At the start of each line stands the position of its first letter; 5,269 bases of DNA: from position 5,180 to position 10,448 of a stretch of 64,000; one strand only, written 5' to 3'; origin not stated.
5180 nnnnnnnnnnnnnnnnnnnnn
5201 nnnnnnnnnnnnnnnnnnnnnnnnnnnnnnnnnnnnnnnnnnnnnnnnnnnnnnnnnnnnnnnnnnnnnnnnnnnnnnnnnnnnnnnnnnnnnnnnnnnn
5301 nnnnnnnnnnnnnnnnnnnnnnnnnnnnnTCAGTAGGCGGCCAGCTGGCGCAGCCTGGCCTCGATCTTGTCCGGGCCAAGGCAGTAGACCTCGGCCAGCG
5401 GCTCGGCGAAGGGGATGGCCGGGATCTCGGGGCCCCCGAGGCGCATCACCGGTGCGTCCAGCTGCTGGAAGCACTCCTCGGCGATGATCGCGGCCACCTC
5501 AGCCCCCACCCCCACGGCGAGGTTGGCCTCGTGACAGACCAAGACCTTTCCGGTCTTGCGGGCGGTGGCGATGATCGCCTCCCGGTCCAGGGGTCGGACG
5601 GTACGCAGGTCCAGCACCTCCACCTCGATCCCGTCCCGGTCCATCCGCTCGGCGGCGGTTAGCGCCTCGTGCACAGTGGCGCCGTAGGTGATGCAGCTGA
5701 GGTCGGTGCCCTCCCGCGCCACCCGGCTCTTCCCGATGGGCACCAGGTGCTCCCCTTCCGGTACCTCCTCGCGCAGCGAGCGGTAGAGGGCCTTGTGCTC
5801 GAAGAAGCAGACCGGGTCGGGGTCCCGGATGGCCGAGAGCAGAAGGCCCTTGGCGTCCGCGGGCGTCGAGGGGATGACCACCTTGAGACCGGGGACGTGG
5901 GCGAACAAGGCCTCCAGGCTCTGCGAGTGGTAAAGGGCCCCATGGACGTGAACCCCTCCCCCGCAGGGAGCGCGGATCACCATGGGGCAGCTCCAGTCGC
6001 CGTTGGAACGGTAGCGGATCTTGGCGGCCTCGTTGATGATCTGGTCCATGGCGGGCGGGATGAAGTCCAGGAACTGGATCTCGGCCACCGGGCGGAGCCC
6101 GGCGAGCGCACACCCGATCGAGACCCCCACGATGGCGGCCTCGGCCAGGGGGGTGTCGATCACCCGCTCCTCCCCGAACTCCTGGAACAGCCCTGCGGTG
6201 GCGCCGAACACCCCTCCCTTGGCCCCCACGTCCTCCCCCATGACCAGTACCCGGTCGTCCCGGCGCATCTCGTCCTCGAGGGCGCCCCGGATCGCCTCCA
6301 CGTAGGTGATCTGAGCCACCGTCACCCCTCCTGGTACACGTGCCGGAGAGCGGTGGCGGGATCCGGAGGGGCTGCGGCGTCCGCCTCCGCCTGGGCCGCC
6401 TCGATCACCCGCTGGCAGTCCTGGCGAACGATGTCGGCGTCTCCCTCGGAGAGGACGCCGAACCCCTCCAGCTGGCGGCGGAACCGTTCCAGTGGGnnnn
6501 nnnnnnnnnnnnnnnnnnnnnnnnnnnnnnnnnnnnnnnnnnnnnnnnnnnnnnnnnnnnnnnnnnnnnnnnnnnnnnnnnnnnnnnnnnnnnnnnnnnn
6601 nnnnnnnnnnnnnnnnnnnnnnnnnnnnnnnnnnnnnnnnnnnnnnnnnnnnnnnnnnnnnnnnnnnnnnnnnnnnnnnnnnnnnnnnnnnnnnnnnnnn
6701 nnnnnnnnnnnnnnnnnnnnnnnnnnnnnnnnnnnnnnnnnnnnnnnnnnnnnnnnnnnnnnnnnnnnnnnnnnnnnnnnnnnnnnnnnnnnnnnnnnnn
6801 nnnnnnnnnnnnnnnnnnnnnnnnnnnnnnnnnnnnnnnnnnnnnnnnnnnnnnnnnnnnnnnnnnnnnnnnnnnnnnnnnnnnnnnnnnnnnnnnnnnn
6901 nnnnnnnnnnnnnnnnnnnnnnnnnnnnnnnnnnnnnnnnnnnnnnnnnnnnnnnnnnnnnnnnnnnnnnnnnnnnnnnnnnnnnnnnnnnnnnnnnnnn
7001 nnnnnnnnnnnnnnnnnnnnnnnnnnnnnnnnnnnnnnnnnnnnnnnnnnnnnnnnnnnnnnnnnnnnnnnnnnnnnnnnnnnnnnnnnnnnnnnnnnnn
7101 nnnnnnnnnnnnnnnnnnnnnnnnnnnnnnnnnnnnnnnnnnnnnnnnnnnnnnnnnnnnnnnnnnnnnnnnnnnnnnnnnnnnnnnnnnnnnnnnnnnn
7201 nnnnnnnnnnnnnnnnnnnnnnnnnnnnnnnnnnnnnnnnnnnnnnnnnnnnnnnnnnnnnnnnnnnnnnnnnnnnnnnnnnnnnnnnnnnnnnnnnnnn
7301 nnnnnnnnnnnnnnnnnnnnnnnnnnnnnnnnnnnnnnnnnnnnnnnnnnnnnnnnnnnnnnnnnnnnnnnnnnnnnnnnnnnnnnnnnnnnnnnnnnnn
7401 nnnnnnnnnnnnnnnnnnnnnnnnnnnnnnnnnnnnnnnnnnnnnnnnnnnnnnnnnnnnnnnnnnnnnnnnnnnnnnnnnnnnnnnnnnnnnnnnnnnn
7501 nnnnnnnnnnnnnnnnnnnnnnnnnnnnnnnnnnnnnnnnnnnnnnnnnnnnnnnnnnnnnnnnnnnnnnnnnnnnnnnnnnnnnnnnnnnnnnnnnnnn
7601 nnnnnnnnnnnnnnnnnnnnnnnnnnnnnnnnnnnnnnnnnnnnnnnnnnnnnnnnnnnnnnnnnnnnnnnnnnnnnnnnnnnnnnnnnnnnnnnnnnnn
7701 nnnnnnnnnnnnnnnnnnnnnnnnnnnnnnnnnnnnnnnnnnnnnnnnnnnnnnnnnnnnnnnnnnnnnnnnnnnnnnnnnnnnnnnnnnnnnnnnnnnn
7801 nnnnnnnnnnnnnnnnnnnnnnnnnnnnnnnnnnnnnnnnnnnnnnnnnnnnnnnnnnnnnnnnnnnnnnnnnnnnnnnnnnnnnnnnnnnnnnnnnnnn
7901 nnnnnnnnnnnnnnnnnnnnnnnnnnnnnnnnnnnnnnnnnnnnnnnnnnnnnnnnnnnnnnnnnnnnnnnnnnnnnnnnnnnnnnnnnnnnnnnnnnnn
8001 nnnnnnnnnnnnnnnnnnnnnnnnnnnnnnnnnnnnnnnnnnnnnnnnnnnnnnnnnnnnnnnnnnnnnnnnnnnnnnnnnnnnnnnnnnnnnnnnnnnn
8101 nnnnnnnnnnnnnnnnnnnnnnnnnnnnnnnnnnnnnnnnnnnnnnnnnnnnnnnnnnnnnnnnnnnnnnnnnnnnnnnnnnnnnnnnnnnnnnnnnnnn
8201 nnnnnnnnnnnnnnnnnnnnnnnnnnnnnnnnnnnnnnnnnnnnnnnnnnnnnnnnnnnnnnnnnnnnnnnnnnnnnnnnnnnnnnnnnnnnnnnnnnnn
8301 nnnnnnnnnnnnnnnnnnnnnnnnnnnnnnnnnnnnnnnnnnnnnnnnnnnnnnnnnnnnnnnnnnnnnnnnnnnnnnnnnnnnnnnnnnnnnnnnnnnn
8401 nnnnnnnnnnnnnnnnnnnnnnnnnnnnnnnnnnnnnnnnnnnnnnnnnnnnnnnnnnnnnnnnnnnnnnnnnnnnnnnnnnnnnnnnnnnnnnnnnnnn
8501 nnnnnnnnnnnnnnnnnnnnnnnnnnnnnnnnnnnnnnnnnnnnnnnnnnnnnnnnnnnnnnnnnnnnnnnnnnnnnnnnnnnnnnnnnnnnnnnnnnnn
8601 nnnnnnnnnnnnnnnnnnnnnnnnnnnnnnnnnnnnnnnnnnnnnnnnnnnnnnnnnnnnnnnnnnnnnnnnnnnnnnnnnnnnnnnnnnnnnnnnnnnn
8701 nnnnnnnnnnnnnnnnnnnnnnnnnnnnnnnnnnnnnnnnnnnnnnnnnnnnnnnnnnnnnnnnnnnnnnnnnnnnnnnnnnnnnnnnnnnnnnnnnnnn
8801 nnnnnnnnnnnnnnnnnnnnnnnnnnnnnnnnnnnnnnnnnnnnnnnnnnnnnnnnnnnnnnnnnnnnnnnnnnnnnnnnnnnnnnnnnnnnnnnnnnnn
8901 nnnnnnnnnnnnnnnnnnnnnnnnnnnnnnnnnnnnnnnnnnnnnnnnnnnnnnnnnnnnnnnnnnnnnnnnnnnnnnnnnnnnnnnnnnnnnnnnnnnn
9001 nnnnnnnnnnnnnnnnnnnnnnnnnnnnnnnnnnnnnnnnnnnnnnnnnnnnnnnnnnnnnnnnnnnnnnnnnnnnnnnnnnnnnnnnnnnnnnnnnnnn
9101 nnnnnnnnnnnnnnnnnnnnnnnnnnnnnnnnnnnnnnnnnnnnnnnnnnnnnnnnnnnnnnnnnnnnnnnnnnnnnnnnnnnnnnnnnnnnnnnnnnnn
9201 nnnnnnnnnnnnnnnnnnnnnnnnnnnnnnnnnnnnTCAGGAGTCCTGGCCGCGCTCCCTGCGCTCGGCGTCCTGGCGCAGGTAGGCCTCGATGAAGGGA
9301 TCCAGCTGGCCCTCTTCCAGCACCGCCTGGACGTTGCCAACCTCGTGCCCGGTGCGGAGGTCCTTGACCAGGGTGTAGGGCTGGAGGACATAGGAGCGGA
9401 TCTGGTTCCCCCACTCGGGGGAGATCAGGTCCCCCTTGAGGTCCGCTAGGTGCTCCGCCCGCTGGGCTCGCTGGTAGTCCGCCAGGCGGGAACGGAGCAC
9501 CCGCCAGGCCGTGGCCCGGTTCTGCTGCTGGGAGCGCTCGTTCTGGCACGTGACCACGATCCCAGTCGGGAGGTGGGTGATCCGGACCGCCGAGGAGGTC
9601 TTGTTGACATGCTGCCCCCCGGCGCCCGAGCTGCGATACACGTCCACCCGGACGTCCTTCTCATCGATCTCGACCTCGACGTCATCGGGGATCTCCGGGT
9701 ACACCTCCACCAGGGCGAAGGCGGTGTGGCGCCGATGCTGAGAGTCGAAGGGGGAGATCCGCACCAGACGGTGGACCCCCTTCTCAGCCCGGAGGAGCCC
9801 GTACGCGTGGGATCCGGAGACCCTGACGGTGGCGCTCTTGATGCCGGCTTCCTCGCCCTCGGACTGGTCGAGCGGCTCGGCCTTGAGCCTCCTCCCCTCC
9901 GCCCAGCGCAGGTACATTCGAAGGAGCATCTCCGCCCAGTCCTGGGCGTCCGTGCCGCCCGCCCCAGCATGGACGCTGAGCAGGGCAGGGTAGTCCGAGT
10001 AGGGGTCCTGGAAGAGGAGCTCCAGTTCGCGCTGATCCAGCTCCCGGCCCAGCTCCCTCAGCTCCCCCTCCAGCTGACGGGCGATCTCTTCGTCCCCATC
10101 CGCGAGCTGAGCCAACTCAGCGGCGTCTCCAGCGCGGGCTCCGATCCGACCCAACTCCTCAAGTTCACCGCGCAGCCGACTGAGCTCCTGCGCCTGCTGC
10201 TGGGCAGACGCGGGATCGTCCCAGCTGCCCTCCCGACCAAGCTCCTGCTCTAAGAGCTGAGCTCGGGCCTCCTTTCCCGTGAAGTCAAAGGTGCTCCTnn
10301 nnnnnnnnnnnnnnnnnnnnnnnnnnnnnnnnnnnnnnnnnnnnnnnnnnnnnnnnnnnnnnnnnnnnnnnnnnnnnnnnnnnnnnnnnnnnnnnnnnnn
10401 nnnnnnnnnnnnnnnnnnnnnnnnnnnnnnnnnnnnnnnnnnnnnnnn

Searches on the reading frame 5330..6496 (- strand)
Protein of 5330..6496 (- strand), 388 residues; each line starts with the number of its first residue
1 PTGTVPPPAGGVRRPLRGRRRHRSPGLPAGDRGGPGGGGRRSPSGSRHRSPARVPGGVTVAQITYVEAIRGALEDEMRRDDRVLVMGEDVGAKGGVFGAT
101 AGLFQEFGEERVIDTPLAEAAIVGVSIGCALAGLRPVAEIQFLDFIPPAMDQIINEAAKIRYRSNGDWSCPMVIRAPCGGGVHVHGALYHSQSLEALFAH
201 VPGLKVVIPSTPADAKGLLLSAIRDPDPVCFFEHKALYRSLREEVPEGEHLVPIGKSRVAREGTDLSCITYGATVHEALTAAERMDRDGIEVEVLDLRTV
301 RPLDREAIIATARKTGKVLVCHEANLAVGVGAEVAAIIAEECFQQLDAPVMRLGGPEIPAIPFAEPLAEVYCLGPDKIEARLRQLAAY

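Call 86: search_protein_families(library=pfam, proteins=[window:5330-6496:-], max_evalue=0.0001)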
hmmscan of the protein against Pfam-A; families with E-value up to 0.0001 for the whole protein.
window:5330-6496:- (388 aa): 3 families
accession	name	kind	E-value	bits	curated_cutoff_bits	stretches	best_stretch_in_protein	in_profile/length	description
PF02779.29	Transket_pyr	-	8.2e-45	153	27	1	62-239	2-173/174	Transketolase, pyrimidine binding domain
PF02780.25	Transketolase_C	-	9e-36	123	25.9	1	255-378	1-124/124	Transketolase, C-terminal domain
PF17147.9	PFOR_II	-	7.4e-05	23.5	27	0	267-356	4-95/102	Pyruvate:ferredoxin oxidoreductase core domain II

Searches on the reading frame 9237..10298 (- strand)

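Call 86: search_protein_families(library=pfam, proteins=[window:9237-10298:-], max_evalue=0.0001)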
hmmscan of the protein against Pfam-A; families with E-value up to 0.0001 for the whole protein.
window:9237-10298:- (353 aa): 2 families
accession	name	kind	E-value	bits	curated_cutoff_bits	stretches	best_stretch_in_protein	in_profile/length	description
PF03462.23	PCRF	-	3.2e-51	174.4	24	1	10-197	2-194/194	PCRF domain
PF00472.26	RF-1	-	4.3e-41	139.9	35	1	205-315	1-116/116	RF-1 domain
